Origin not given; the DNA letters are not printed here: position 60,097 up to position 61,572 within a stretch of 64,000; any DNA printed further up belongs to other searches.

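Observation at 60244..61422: Rv0079-like hibernation factor fused in frame to a TraR/DksA zinc finger (Cys3-His variant)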

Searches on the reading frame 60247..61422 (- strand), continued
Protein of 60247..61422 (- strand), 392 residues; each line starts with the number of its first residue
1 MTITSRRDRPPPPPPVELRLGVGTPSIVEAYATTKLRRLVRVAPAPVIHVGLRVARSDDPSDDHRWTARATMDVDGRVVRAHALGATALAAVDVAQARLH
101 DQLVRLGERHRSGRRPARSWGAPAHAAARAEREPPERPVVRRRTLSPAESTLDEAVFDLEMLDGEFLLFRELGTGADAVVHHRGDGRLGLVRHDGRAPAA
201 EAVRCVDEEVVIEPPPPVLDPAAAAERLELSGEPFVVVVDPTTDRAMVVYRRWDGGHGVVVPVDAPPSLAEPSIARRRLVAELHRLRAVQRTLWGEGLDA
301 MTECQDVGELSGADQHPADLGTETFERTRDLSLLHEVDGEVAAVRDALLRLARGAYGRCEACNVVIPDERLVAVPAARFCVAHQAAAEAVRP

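Call 22: search_protein_families(library=pfam, proteins=[P0013, P0015, P0030, P0047, P0011, P0016, P0048, P0049, P0050, P0051], max_evalue=0.01)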
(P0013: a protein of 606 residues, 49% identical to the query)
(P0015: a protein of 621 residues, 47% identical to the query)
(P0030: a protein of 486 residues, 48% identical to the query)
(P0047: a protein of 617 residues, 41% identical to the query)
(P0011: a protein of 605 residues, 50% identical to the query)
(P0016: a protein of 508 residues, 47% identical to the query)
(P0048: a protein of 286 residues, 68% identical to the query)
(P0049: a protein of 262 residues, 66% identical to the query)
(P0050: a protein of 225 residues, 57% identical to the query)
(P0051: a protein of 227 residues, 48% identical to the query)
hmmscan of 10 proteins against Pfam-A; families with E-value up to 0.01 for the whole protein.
P0013 (606 aa): 4 families
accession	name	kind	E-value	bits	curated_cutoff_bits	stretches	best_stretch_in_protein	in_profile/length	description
PF16321.10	Ribosom_S30AE_C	-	8.8e-31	105.8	25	2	348-403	2-57/57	Sigma 54 modulation/S30EA ribosomal protein C terminus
PF01258.23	zf-dskA_traR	-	5.9e-09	36.2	24.9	1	565-593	1-29/36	Prokaryotic dksA/traR C4-type zinc finger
PF12680.13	SnoaL_2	-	4.1e-06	27.8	27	1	110-197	1-101/102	SnoaL-like domain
PF02482.25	Ribosomal_S30AE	-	0.0057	17.8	23.7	0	233-316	14-88/88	Sigma 54 modulation protein / S30EA ribosomal protein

P0015 (621 aa): 5 families
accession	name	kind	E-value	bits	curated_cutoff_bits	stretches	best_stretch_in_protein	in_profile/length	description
PF16321.10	Ribosom_S30AE_C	-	9.3e-28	96.1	25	2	349-404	2-57/57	Sigma 54 modulation/S30EA ribosomal protein C terminus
PF01258.23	zf-dskA_traR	-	1.1e-11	45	24.9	1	566-594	1-29/36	Prokaryotic dksA/traR C4-type zinc finger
PF02482.25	Ribosomal_S30AE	-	3.3e-06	28.2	23.7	1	230-317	10-88/88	Sigma 54 modulation protein / S30EA ribosomal protein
PF12680.13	SnoaL_2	-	0.0001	23.3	27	1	110-194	1-98/102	SnoaL-like domain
PF03990.20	DUF348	-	0.0026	17.9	24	1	276-301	1-26/41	G5-linked-Ubiquitin-like domain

P0030 (486 aa): 3 families
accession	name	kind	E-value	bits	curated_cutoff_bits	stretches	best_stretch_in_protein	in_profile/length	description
PF16321.10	Ribosom_S30AE_C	-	1.1e-27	95.9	25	2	228-283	2-57/57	Sigma 54 modulation/S30EA ribosomal protein C terminus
PF01258.23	zf-dskA_traR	-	1e-10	41.9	24.9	1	445-477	1-33/36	Prokaryotic dksA/traR C4-type zinc finger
PF02482.25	Ribosomal_S30AE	-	0.00027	22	23.7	1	110-185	11-77/88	Sigma 54 modulation protein / S30EA ribosomal protein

P0047 (617 aa): 3 families
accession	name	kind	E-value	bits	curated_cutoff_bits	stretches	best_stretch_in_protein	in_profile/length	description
PF16321.10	Ribosom_S30AE_C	-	4.8e-24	84.3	25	2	350-405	2-57/57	Sigma 54 modulation/S30EA ribosomal protein C terminus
PF01258.23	zf-dskA_traR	-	2.2e-11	44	24.9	1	576-608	1-33/36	Prokaryotic dksA/traR C4-type zinc finger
PF02482.25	Ribosomal_S30AE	-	0.0011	20.1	23.7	1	235-317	14-87/88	Sigma 54 modulation protein / S30EA ribosomal protein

P0011 (605 aa): 3 families
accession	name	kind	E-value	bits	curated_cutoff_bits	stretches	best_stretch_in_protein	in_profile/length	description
PF16321.10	Ribosom_S30AE_C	-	1e-29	102.4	25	2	347-402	2-57/57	Sigma 54 modulation/S30EA ribosomal protein C terminus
PF01258.23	zf-dskA_traR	-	6.4e-08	32.9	24.9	1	564-592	1-29/36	Prokaryotic dksA/traR C4-type zinc finger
PF02482.25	Ribosomal_S30AE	-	0.00051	21.1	23.7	1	228-312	10-85/88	Sigma 54 modulation protein / S30EA ribosomal protein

P0016 (508 aa): 2 families
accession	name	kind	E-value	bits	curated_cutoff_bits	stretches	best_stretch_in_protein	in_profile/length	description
PF16321.10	Ribosom_S30AE_C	-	4.9e-28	97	25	2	250-305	2-57/57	Sigma 54 modulation/S30EA ribosomal protein C terminus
PF01258.23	zf-dskA_traR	-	7.7e-11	42.2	24.9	1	467-495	1-29/36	Prokaryotic dksA/traR C4-type zinc finger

P0048 (286 aa): 2 families
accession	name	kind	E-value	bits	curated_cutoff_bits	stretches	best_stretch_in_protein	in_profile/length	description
PF01258.23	zf-dskA_traR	-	1.3e-11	44.8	24.9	1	229-263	1-35/36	Prokaryotic dksA/traR C4-type zinc finger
PF02482.25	Ribosomal_S30AE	-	7.3e-08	33.5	23.7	1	34-118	12-88/88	Sigma 54 modulation protein / S30EA ribosomal protein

P0049 (262 aa): 2 families
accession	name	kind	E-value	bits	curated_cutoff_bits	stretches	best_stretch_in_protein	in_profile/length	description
PF01258.23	zf-dskA_traR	-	8.2e-10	39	24.9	1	216-251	1-36/36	Prokaryotic dksA/traR C4-type zinc finger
PF02482.25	Ribosomal_S30AE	-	2.7e-05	25.3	23.7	1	24-108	11-86/88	Sigma 54 modulation protein / S30EA ribosomal protein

P0050 (225 aa): 1 family
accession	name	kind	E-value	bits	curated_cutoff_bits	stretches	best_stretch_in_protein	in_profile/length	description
PF01258.23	zf-dskA_traR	-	1.7e-12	47.5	24.9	1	179-214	1-36/36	Prokaryotic dksA/traR C4-type zinc finger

P0051 (227 aa): 1 family
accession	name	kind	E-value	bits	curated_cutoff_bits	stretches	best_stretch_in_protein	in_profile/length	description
PF01258.23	zf-dskA_traR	-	2.5e-14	53.4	24.9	1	87-121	1-35/36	Prokaryotic dksA/traR C4-type zinc finger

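Call 23: find_related_loci(query=A1, collection=genome_contigs, flank=8000)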
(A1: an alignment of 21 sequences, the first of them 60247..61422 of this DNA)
Query A1 (392 aa) in genome_contigs; peptide patterns used: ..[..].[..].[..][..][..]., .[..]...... (x = any residue, [..] = any of these).
307 stretches matched a pattern; 255 encode a relative of the query (tblastn E <= 1e-3); the best 80 are kept; 80 distinct loci.
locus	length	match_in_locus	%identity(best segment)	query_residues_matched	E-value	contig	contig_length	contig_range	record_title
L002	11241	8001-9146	44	11-389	5e-78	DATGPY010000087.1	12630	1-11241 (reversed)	MAG TPA_asm: Acidimicrobiales bacterium isolate SMAG_U10409 k141_2762006, whole genome shotgun sequence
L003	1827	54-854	54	122-390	4e-79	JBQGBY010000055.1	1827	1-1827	MAG: Micromonosporaceae bacterium isolate FCentSoil1_17 FCentSoil1_contig55, whole genome shotgun sequence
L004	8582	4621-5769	44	14-390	3e-75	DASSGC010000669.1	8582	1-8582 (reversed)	MAG TPA_asm: Acidimicrobiales bacterium isolate SMAG_U1022 k141_1566672, whole genome shotgun sequence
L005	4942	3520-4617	45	30-388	2e-73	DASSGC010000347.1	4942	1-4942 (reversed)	MAG TPA_asm: Acidimicrobiales bacterium isolate SMAG_U1022 k141_646896, whole genome shotgun sequence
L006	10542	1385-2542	43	11-389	2e-72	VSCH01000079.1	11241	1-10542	MAG: Acidimicrobiia bacterium isolate ZCMRG11 NODE_1243_length_11241_cov_18.259431, whole genome shotgun sequence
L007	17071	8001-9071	48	35-388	2e-73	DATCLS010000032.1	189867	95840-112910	MAG TPA_asm: Acidimicrobiales bacterium isolate SMAG_U7128 k141_767213, whole genome shotgun sequence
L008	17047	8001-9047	43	31-390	1e-63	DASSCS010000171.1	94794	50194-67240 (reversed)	MAG TPA_asm: Acidimicrobiales bacterium isolate SMAG_U928 k141_515658, whole genome shotgun sequence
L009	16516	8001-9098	48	31-390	2e-79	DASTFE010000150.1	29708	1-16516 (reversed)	MAG TPA_asm: Acidimicrobiales bacterium isolate SMAG_U866 k141_1504299, whole genome shotgun sequence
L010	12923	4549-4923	54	266-388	3e-33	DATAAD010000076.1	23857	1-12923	MAG TPA_asm: Acidimicrobiales bacterium isolate SMAG_U6663 k141_3387013, whole genome shotgun sequence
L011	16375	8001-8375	53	266-388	1e-31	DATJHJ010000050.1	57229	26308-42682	MAG TPA_asm: Acidimicrobiales bacterium isolate SMAG_U15509 k141_9588316, whole genome shotgun sequence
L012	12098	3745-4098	53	271-388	8e-31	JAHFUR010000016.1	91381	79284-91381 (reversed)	MAG: Acidimicrobiia bacterium isolate nzgw84 NODE_193_length_91382_cov_13.221146, whole genome shotgun sequence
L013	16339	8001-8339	57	275-388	1e-29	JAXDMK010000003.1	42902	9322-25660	MAG: Actinomycetota bacterium isolate BP_64 scaffold_1448751, whole genome shotgun sequence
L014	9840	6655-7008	55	271-388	5e-30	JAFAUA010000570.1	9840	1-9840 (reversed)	MAG: Acidimicrobiia bacterium isolate CP_BM_ER_R9_26 BM_ER_R9_k147_2923689, whole genome shotgun sequence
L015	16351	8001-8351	55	271-388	1e-29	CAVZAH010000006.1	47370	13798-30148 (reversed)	MAG: uncultured Acidimicrobiia bacterium isolate MFD01916.bin.1.57 genome assembly, contig: contig_32844, whole genome s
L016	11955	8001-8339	58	275-388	2e-29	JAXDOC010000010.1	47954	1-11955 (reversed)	MAG: Actinomycetota bacterium isolate BP_68 scaffold_511424, whole genome shotgun sequence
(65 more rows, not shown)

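Call 27: find_encoding_contigs(protein=P0010, flank=7000, max_places=1)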
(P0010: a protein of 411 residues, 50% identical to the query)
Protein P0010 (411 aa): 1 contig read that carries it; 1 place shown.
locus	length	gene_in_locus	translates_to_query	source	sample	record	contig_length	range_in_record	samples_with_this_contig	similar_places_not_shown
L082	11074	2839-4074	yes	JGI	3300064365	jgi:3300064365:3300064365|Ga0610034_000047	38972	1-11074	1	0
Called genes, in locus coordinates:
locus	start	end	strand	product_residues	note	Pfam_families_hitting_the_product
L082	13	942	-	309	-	PF00582:Usp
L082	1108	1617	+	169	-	-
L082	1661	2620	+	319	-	-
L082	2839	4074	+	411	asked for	PF02482:Ribosomal_S30AE (weak), PF16321:Ribosom_S30AE_C, PF01258:zf-dskA_traR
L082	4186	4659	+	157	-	PF13380:CoA_binding_2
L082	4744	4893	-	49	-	-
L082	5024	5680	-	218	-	-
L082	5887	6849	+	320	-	PF02729:OTCace_N, PF00185:OTCace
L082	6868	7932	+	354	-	PF10503:Esterase_PHB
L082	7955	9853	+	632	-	PF00027:cNMP_binding, PF00206:Lyase_1, PF10415:FumaraseC_C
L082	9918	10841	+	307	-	PF03061:4HBT (faint)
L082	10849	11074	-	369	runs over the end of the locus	-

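Call 28: find_encoding_contigs(protein=P0047, flank=7000, max_places=1)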
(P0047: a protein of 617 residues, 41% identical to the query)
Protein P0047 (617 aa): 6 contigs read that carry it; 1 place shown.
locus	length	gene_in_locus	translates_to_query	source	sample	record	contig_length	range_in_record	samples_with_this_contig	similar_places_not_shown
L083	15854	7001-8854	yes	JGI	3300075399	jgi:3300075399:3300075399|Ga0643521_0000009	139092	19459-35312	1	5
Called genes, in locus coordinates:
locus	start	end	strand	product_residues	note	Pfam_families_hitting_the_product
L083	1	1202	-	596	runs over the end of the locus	PF00501:AMP-binding, PF23562:AMP-binding_C_3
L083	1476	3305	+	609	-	PF00317:Ribonuc_red_lgN, PF02867:Ribonuc_red_lgC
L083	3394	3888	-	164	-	PF00210:Ferritin, PF02915:Rubrerythrin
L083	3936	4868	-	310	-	PF13793:Pribosyltran_N, PF00156:Pribosyltran, PF14572:Pribosyl_synth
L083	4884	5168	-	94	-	-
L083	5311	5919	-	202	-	PF12706:Lactamase_B_2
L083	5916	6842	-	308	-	PF00582:Usp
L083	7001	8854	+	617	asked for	PF16321:Ribosom_S30AE_C, PF01258:zf-dskA_traR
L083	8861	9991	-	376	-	PF05222:AlaDh_PNT_N, PF01262:AlaDh_PNT_C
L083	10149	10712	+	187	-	PF01661:Macro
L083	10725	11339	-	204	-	PF02559:CarD_TRCF_RID, PF21095:CarD_C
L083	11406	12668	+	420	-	PF02771:Acyl-CoA_dh_N (weak), PF02770:Acyl-CoA_dh_M, PF00441:Acyl-CoA_dh_1, PF08028:Acyl-CoA_dh_2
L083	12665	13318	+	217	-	PF04263:TPK_catalytic, PF04265:TPK_B1_binding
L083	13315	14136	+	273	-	PF03372:Exo_endo_phos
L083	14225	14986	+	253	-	PF03061:4HBT (weak)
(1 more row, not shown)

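Call 29: find_encoding_contigs(protein=P0015, flank=7000, max_places=1)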
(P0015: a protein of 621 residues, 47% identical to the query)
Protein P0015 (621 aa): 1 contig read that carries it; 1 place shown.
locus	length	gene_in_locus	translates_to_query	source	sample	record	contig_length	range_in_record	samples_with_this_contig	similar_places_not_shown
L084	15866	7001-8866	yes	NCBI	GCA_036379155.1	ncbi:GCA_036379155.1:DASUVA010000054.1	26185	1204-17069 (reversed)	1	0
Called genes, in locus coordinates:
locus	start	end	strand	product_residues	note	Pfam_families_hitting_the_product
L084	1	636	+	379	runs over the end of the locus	PF13534:Fer4_17 (faint), PF25160:LdpA_Fe-S-bd (faint), PF12797:Fer4_2 (faint), PF13237:Fer4_10 (faint), PF17179:Fer4_22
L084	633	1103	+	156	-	PF00027:cNMP_binding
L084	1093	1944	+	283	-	PF00175:NAD_binding_1, PF10418:DHODB_Fe-S_bind (weak)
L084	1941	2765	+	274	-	PF01058:Oxidored_q6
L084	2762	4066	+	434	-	PF00374:NiFeSe_Hases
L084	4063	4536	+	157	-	PF01750:HycI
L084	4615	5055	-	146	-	-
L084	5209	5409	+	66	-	PF08940:DUF1918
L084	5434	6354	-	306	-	PF00582:Usp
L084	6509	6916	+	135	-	-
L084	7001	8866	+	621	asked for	PF02482:Ribosomal_S30AE (weak), PF16321:Ribosom_S30AE_C, PF01258:zf-dskA_traR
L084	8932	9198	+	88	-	PF08962:Rv2632c-like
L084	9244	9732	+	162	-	-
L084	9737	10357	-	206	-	PF02577:BFN_dom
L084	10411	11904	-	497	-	PF00501:AMP-binding, PF13193:AMP-binding_C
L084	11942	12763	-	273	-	PF12867:DinB_2 (weak), PF11716:MDMPI_N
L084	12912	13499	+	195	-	PF00903:Glyoxalase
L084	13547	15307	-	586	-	PF02872:5_nucleotid_C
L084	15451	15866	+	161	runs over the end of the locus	PF25991:KhtT_N, PF02080:TrkA_C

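Call 30: find_encoding_contigs(protein=P0032, flank=7000, max_places=1)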
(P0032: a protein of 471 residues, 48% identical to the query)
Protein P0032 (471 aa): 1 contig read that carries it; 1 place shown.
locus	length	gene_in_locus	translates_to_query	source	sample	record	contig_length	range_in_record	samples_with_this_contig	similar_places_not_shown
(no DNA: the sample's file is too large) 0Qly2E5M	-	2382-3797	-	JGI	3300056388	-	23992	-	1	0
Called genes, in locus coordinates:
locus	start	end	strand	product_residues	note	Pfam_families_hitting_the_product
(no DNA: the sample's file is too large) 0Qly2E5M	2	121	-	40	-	?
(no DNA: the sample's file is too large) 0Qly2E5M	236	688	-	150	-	PF01951:Archease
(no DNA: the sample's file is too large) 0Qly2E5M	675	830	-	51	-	-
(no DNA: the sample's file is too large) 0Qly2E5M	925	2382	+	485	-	PF21269:TreT_GT1, PF20706:GT4-conflict (weak), PF13692:Glyco_trans_1_4, PF00534:Glycos_transf_1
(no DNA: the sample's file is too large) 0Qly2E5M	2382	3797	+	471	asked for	PF02482:Ribosomal_S30AE (weak), PF16321:Ribosom_S30AE_C, PF01258:zf-dskA_traR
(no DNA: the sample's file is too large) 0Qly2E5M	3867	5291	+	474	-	PF01139:RtcB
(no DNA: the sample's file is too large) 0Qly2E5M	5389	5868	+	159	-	-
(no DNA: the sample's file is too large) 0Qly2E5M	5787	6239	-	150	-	PF00011:HSP20, PF17886:ArsA_HSP20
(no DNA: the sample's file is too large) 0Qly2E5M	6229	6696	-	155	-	PF10025:DUF2267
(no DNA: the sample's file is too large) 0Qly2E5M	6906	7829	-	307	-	PF13793:Pribosyltran_N, PF00156:Pribosyltran, PF14572:Pribosyl_synth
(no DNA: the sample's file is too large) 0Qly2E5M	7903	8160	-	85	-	-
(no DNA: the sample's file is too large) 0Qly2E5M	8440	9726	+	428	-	PF00156:Pribosyltran, PF12146:Hydrolase_4 (faint)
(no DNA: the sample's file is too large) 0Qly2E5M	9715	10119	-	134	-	-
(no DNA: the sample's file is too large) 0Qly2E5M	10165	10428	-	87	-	PF08962:Rv2632c-like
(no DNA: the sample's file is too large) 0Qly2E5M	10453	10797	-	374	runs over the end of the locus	PF01950:FBPase_3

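Call 37: predict_structure(alignment_id=A2)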
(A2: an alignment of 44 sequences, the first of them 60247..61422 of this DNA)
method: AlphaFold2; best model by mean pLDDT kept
length: 392 residues; sequences in the alignment: 44
mean_pLDDT: 83.2   pTM: 0.48
mean pLDDT of the five models: 83.2, 82.2, 80.8, 80.1, 79.6
residues with pLDDT >= 90: 210; 70-90: 105; 50-70: 40; < 50: 37
segments of 3 or more residues with pLDDT < 50: 1-7, 115-136, 305-307
pLDDT, mean of each block of 10 residues (from residue 1): 50 90 95 97 92 90 86 91 94 96 88 53 37 46 63 90 89 91 93 82 86 94 94 93 93 86 75 84 93 81 50 61 80 94 95 94 94 94 93 60
secondary structure, 60 per line:
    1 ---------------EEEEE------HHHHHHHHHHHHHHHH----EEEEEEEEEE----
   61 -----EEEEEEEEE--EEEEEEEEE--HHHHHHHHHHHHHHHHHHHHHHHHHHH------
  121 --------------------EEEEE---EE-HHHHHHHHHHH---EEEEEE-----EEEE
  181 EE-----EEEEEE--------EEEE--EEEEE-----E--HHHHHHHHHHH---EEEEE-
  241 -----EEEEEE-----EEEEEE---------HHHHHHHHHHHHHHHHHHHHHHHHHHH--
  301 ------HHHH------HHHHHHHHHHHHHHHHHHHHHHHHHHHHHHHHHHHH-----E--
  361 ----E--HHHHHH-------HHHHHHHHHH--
elements in order: E16-20 H27-42 E47-56 E66-74 E77-85 H88-114 E141-145 H152-162 E166-171 E177-182 E188-193 E202-205 E208-212 H221-231 E235-239 E246-251 E257-262 H272-298 H307-310 H317-352 H368-373 H381-390

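Call 46: fold_search(model_id=the predicted structure, library=pdb)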
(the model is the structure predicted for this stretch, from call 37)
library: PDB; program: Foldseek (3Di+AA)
matches with E <= 10: 784; with E <= 0.001: 31
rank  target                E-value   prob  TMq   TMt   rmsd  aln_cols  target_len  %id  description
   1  8wi7_w                2.3e-24  1.00  0.30  0.45  25.1       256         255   37  Cryo- EM structure of Mycobacterium smegmatis 70S ribosome, bS1 and RafH. (released 2024-02-28)
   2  8whx_w                3.6e-09  1.00  0.24  0.70   5.5       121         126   33  Cryo- EM structure of Mycobacterium smegmatis 70S ribosome and RafH. (released 2024-02-28)
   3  5ngm_Av               2.2e-08  1.00  0.24  0.53  25.9       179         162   18  2.9S structure of the 70S ribosome composing the S. aureus 100S complex (released 2017-10-04)
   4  5myj_A                4.9e-07  1.00  0.22  0.49  27.9       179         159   20  Structure of 70S ribosome from Lactococcus lactis (released 2017-10-11)
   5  6dzk_Y                7.3e-06  1.00  0.22  0.79   2.3        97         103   23  Cryo-EM Structure of Mycobacterium smegmatis C(minus) 30S ribosomal subunit with MPY (released 2018-09-19)
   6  8rd8_D                2.6e-05  1.00  0.24  0.82   2.0       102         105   17  Cryo-EM structure of P. urativorans 70S ribosome in complex with hibernation factors Balon and RaiA (structure 1). (released 2024-02-21)
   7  4ijj_A                5.3e-05  1.00  0.25  0.69   4.5       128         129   24  Structure of transcription factor DksA2 from Pseudomonas aeruginosa (released 2013-02-27)
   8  4hei_A                7.5e-05  1.00  0.21  0.86   1.6        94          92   22  2A X-RAY STRUCTURE OF HPF from VIBRIO CHOLERAE (released 2012-10-24)
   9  2rql_MODEL_1_A        7.5e-05  1.00  0.22  0.82   2.1        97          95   20  Solution structure of the E. coli ribosome hibernation promoting factor HPF (released 2010-02-02)
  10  6h4n_x                9.0e-05  1.00  0.22  0.86   1.7        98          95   19  Structure of a hibernating 100S ribosome reveals an inactive conformation of the ribosomal protein S1 - 70S Hibernatin (released 2018-09-05)
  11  5mmj_y                1.1e-04  1.00  0.22  0.68   3.0       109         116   15  Structure of the small subunit of the chloroplast ribosome (released 2017-01-11)
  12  5x8r_y                1.3e-04  1.00  0.21  0.69   3.3       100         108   15  Structure of the 30S small subunit of chloroplast ribosome from spinach (released 2017-06-07)
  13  5vsw_M                1.5e-04  1.00  0.24  0.60   4.6       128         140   26  X-ray crystal structure of Escherichia coli RNA polymerase and DksA/ppGpp complex (released 2017-06-14)
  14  4ijj_B                1.7e-04  1.00  0.26  0.70   3.6       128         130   24  Structure of transcription factor DksA2 from Pseudomonas aeruginosa (released 2013-02-27)
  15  6eri_BV               1.7e-04  1.00  0.21  0.70   3.2       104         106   13  Structure of the chloroplast ribosome with chl-RRF and hibernation-promoting factor (released 2018-04-18)
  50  6ptg_B                1.5e-02  1.00  0.14  0.58  12.0        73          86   27  Structure of RNA polymerase binding protein and transcriptional regulator Dks from Chlamydia trachomatis L2 (LGV434) (released 2019-07-24)
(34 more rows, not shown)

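Call 47: search_protein_families(library=pfam, proteins=[L082:1108-1614:+, L082:1661-2617:+, L084:6509-6913:+], max_evalue=0.1)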
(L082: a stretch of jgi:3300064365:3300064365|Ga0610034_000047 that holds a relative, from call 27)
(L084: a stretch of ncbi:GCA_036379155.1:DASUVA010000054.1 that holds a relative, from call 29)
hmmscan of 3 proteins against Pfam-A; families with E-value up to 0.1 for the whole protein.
L082:1108-1614:+ (169 aa): 0 families

L082:1661-2617:+ (319 aa): 0 families

L084:6509-6913:+ (135 aa): 0 families
